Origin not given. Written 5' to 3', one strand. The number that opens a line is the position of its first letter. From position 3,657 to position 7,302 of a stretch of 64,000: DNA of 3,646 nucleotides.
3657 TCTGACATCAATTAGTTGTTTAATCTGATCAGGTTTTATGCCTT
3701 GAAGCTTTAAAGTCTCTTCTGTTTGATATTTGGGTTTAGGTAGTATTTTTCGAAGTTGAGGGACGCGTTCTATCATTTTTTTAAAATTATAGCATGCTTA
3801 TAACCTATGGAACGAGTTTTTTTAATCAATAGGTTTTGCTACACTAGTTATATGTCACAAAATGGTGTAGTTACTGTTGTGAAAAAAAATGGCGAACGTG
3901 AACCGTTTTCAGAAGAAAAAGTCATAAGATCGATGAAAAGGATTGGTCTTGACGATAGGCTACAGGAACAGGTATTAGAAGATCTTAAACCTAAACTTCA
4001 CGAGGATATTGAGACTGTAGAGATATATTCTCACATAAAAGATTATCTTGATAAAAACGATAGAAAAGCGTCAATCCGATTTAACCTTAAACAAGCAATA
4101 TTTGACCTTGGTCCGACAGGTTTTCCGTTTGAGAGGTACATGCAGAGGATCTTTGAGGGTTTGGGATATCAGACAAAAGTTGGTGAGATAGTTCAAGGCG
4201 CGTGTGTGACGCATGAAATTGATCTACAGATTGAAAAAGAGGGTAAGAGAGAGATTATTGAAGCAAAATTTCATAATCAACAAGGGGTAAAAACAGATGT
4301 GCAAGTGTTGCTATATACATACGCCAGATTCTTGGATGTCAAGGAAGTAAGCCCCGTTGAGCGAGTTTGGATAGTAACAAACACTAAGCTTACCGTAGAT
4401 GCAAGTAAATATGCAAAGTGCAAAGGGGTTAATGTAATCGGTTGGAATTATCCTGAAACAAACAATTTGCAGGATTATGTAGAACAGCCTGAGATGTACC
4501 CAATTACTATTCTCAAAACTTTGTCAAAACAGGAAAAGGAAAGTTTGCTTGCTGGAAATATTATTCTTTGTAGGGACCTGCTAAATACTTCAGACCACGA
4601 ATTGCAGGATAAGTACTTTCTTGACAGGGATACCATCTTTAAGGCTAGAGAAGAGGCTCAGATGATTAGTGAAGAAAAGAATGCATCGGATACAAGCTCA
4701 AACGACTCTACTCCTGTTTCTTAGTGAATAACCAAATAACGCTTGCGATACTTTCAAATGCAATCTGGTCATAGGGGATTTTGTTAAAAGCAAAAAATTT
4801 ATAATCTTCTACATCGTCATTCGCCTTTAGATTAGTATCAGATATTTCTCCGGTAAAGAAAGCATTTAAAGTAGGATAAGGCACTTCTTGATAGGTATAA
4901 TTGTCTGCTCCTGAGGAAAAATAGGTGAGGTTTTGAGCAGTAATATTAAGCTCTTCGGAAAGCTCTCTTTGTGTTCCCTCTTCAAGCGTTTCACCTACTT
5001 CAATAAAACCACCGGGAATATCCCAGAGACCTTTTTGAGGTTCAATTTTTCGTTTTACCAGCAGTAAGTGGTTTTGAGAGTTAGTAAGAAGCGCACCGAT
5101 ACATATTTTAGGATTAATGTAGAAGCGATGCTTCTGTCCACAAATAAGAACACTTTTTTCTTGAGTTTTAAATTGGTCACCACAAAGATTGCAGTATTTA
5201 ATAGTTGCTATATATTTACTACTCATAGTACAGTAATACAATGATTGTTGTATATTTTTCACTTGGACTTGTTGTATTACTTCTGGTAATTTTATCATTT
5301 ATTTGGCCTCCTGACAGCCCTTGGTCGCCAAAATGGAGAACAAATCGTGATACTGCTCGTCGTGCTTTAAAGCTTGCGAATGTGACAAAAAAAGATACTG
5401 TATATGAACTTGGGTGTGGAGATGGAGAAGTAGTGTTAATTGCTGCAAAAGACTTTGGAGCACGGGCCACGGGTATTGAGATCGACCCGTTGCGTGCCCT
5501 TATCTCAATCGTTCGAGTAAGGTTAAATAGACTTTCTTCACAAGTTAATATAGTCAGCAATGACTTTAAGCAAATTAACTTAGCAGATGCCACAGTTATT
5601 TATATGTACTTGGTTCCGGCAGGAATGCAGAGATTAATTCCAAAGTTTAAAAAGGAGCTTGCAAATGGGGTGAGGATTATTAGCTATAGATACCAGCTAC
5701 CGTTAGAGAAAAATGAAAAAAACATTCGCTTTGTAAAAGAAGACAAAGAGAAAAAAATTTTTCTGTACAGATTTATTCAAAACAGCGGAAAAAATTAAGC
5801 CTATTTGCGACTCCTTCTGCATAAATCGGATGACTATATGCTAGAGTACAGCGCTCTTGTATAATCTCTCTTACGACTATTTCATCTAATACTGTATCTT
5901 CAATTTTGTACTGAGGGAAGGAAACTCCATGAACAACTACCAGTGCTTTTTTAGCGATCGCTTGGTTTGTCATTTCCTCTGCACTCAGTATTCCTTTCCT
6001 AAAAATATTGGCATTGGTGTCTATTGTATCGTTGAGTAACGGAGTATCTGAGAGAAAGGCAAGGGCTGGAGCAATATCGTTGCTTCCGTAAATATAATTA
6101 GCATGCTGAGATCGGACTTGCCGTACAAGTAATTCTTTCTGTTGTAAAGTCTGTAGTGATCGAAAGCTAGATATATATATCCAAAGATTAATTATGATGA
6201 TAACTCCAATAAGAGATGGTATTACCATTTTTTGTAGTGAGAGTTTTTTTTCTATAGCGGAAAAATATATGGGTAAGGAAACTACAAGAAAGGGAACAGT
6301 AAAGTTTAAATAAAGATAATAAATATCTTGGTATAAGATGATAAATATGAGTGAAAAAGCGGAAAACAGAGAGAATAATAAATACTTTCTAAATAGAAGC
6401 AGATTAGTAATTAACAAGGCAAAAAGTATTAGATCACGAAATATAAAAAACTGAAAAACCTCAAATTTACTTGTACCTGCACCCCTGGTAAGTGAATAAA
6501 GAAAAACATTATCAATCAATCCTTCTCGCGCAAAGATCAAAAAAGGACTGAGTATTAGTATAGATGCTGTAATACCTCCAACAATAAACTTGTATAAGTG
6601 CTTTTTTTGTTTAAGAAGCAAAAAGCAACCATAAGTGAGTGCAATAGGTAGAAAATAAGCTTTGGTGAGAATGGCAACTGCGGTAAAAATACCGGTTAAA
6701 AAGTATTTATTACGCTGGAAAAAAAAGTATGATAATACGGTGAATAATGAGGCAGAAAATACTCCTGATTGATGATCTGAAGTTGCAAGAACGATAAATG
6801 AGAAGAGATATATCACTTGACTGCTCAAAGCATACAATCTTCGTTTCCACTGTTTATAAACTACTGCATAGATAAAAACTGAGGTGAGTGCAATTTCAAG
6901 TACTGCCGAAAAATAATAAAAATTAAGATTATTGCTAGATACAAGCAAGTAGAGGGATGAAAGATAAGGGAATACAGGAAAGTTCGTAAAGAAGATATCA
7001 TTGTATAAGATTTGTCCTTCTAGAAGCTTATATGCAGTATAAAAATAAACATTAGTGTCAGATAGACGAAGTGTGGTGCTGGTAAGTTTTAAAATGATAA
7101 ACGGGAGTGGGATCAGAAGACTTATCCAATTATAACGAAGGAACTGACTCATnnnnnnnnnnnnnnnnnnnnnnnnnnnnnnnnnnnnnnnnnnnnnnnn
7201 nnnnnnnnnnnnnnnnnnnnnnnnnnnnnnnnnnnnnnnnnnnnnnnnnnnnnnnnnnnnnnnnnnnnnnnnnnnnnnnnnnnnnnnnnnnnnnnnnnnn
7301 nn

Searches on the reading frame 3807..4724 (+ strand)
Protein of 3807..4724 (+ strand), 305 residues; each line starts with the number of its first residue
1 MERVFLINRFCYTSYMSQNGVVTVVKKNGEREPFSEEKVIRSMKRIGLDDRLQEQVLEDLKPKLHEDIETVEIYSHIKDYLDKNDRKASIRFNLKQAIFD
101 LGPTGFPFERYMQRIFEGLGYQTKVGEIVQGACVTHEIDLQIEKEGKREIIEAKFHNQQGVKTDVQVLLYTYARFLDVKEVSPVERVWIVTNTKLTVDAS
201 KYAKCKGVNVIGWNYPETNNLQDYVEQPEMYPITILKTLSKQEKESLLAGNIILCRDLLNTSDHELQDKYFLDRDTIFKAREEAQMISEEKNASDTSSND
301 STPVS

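Call 62: search_protein_families(library=pfam, proteins=[window:3807-4724:+], max_evalue=0.0001)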
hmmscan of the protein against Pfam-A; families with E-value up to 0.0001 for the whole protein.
window:3807-4724:+ (305 aa): 3 families
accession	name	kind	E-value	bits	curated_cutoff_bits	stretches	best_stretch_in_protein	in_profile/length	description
PF22357.2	AF1548-like_C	-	1.3e-06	28.8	23.9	1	231-285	1-53/56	AF1548-like, C-terminal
PF03477.21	ATP-cone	-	1.5e-06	29.1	25.8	1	23-92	2-78/88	ATP cone domain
PF04471.18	Mrr_cat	-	1.3e-05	25.7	21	1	105-210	6-105/115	Restriction endonuclease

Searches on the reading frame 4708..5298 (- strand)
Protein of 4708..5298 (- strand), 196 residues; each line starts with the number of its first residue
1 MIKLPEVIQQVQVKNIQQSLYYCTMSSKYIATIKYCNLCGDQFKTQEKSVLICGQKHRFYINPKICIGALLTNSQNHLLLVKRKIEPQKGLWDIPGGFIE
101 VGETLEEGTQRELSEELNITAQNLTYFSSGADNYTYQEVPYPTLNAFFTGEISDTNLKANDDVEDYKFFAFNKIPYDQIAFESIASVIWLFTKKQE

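Call 62: search_protein_families(library=pfam, proteins=[window:4708-5298:-], max_evalue=0.0001)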
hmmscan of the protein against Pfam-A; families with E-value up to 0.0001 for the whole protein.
window:4708-5298:- (196 aa): 1 family
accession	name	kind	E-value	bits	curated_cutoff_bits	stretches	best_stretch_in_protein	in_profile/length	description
PF00293.34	NUDIX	-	1.1e-19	71.2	21.1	1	66-178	5-122/134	NUDIX domain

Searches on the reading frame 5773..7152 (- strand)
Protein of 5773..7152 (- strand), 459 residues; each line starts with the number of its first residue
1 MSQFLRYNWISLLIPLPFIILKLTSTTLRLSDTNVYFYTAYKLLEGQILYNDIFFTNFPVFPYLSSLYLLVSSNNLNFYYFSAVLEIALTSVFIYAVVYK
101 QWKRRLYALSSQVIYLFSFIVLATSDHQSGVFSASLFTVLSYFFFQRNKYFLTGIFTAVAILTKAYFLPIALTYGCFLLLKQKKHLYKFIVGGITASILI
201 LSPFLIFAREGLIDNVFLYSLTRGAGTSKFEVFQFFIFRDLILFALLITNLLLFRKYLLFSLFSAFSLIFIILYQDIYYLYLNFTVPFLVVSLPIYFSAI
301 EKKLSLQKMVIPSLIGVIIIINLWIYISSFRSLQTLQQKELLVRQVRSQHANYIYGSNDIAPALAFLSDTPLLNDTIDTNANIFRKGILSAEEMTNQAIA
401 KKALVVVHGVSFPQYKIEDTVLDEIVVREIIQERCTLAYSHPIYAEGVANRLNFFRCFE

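Call 7: search_protein_families(library=pfam, proteins=[window:5773-7152:-], max_evalue=0.01)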
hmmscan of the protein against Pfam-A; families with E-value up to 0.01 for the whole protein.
window:5773-7152:- (459 aa): 1 family
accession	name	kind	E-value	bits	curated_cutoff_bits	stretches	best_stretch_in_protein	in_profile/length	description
PF13231.12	PMT_2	-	4e-05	24.3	26.1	1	59-206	4-159/160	Dolichyl-phosphate-mannose-protein mannosyltransferase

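Call 40: search_protein_families(library=ncbifam, proteins=[window:5773-7152:-], max_evalue=0.001)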
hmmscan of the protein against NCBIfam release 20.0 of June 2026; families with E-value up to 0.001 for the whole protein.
window:5773-7152:- (459 aa): 1 family
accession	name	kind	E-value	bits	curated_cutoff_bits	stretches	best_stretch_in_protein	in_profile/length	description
NF046093.1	AZOBR_p60025_fam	subfamily_domain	0.00093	18.5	150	1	60-190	96-224/232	AZOBR_p60025 family cell surface glycopolymer formation protein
